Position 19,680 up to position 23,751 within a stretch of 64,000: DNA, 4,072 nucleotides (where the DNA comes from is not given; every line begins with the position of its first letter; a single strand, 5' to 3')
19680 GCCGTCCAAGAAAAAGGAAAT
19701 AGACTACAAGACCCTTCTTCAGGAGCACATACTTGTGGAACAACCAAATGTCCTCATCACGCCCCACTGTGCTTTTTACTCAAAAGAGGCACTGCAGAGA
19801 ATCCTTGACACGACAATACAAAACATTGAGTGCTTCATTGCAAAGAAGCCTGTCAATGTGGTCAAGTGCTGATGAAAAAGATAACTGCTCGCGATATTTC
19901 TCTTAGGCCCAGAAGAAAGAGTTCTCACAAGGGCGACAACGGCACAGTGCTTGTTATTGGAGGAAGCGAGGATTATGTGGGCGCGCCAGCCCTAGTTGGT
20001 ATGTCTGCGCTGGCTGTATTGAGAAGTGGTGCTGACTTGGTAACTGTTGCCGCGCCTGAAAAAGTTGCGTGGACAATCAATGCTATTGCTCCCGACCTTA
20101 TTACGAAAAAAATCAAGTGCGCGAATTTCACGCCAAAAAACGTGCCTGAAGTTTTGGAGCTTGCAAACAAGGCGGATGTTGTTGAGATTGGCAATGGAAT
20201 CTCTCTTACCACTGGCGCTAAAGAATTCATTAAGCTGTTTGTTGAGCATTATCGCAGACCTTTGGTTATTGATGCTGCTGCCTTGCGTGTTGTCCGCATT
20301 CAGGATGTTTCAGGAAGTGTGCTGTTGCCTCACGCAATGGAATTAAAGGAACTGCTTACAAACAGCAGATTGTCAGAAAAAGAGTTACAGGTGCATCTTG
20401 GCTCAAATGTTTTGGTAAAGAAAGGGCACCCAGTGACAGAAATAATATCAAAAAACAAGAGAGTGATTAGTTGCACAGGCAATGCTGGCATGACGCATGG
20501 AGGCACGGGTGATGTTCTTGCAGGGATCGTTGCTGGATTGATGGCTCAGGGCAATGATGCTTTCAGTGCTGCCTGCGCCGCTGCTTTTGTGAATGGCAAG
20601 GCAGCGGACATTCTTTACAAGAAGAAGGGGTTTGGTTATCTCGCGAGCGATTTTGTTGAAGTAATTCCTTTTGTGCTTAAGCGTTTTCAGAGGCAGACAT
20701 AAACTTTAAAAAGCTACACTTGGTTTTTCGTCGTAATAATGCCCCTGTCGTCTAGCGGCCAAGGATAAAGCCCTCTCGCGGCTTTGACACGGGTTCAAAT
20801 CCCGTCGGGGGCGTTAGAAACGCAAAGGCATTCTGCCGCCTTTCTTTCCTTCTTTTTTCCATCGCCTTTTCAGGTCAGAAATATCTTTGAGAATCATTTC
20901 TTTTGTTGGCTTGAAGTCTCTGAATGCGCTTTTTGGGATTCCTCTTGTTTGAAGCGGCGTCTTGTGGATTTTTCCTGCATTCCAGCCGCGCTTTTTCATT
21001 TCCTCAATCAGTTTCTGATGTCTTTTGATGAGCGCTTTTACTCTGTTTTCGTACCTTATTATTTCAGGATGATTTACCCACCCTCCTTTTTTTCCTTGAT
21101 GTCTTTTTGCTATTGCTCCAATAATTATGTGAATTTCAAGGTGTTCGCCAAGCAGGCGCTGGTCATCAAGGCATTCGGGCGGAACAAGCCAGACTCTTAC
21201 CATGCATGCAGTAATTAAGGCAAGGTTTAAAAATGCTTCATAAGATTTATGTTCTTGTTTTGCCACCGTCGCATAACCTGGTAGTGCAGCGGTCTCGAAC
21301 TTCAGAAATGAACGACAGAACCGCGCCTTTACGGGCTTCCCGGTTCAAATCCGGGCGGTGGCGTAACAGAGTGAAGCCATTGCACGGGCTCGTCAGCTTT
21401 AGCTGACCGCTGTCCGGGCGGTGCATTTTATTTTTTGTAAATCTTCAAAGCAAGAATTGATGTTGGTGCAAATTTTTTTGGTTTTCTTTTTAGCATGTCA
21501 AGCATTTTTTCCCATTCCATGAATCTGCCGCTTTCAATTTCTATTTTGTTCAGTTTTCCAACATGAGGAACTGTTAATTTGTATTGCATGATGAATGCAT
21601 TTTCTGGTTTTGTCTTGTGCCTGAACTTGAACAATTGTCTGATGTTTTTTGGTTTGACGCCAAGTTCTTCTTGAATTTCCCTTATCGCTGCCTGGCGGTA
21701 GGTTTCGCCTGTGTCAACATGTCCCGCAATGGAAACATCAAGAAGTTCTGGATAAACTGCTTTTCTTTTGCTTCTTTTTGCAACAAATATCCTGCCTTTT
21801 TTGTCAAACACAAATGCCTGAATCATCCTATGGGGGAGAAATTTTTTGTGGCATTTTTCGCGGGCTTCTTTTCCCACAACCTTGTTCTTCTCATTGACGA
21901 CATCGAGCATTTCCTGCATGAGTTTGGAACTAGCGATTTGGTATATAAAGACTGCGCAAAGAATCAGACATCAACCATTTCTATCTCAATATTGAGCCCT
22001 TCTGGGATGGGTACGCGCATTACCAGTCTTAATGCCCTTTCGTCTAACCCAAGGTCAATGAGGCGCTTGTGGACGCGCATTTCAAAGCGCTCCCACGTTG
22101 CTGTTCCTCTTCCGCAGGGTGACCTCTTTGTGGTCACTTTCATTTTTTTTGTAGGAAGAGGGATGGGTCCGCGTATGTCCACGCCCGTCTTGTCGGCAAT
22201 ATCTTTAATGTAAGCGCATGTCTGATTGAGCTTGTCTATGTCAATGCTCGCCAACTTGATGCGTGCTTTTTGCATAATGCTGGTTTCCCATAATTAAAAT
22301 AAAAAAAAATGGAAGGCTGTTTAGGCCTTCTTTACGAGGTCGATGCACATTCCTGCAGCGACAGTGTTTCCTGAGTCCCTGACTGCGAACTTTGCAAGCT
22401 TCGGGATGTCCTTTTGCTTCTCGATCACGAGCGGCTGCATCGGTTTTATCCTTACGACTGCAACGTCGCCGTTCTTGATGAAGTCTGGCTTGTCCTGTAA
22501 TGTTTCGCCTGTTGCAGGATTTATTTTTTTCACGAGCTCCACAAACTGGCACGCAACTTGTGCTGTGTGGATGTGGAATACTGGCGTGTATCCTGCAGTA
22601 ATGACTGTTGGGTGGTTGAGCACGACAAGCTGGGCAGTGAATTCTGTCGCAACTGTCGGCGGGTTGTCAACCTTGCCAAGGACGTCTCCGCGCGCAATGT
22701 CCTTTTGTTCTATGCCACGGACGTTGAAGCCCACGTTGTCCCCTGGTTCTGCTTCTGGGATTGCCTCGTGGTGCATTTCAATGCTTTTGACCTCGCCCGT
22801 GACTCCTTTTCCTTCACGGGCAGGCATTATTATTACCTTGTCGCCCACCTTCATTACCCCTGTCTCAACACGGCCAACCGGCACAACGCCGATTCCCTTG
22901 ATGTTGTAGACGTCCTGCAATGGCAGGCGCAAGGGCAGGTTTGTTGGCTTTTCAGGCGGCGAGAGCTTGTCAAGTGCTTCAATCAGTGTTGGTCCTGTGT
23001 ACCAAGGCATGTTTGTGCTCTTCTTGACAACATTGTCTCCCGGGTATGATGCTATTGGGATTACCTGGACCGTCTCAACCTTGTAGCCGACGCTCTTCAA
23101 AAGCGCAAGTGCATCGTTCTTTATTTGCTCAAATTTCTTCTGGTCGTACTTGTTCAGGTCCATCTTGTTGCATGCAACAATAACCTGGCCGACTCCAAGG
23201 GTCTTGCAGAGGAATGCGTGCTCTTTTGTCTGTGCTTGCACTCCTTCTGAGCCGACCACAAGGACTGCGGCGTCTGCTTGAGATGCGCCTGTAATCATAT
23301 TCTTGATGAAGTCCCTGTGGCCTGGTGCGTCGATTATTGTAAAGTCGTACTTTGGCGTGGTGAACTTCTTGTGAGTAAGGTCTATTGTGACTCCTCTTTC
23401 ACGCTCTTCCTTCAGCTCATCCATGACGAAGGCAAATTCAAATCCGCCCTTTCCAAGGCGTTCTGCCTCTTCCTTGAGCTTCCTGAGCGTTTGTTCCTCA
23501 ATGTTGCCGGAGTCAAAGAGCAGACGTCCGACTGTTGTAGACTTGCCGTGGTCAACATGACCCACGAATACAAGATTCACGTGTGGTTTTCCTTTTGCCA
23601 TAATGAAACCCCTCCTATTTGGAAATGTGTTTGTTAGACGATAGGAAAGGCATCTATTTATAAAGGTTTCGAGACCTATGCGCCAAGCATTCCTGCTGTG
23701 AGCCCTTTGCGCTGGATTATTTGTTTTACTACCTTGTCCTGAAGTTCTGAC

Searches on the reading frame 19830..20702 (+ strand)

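Call 71: search_protein_families(library=pfam, proteins=[window:19830-20702:+], max_evalue=0.001)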
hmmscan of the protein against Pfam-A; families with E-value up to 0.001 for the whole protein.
window:19830-20702:+ (290 aa): 1 family
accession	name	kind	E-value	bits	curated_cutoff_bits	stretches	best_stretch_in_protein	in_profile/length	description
PF01256.23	Carb_kinase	-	1.6e-41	142.8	27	1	40-280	1-241/242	NAD(P)H-hydrate dehydratase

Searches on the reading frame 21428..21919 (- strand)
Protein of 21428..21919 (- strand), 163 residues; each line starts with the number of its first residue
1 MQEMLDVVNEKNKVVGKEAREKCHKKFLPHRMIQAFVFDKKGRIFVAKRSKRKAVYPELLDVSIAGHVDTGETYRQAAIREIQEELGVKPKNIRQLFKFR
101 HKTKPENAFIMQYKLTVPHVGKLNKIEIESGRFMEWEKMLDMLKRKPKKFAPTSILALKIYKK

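Call 71: search_protein_families(library=pfam, proteins=[window:21428-21919:-], max_evalue=0.001)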
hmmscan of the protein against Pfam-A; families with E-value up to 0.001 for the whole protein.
window:21428-21919:- (163 aa): 1 family
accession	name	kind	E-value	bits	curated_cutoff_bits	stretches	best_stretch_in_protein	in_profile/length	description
PF00293.34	NUDIX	-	2e-16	60.6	21.1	1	30-149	3-129/134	NUDIX domain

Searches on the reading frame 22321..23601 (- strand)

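Call 71: search_protein_families(library=pfam, proteins=[window:22321-23601:-], max_evalue=0.001)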
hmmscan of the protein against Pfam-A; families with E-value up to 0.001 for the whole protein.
window:22321-23601:- (426 aa): 5 families
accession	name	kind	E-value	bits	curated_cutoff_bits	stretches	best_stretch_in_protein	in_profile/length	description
PF00009.33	GTP_EFTU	-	3.5e-55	186.9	26.5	1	5-215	1-187/188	Elongation factor Tu GTP binding domain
PF22594.2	GTP-eEF1A_C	-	3.3e-35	121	27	1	320-419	1-100/101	GTP-eEF1A C-terminal domain-like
PF03143.23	GTP_EFTU_D3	-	1.2e-28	99.9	27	1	315-420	2-103/106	Elongation factor Tu C-terminal domain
PF03144.31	GTP_EFTU_D2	-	3.6e-20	72.6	30.3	1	238-308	1-72/73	Elongation factor Tu domain 2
PF01926.29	MMR_HSR1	-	2.4e-05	24.8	21.9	0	64-146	25-113/113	50S ribosome-binding GTPase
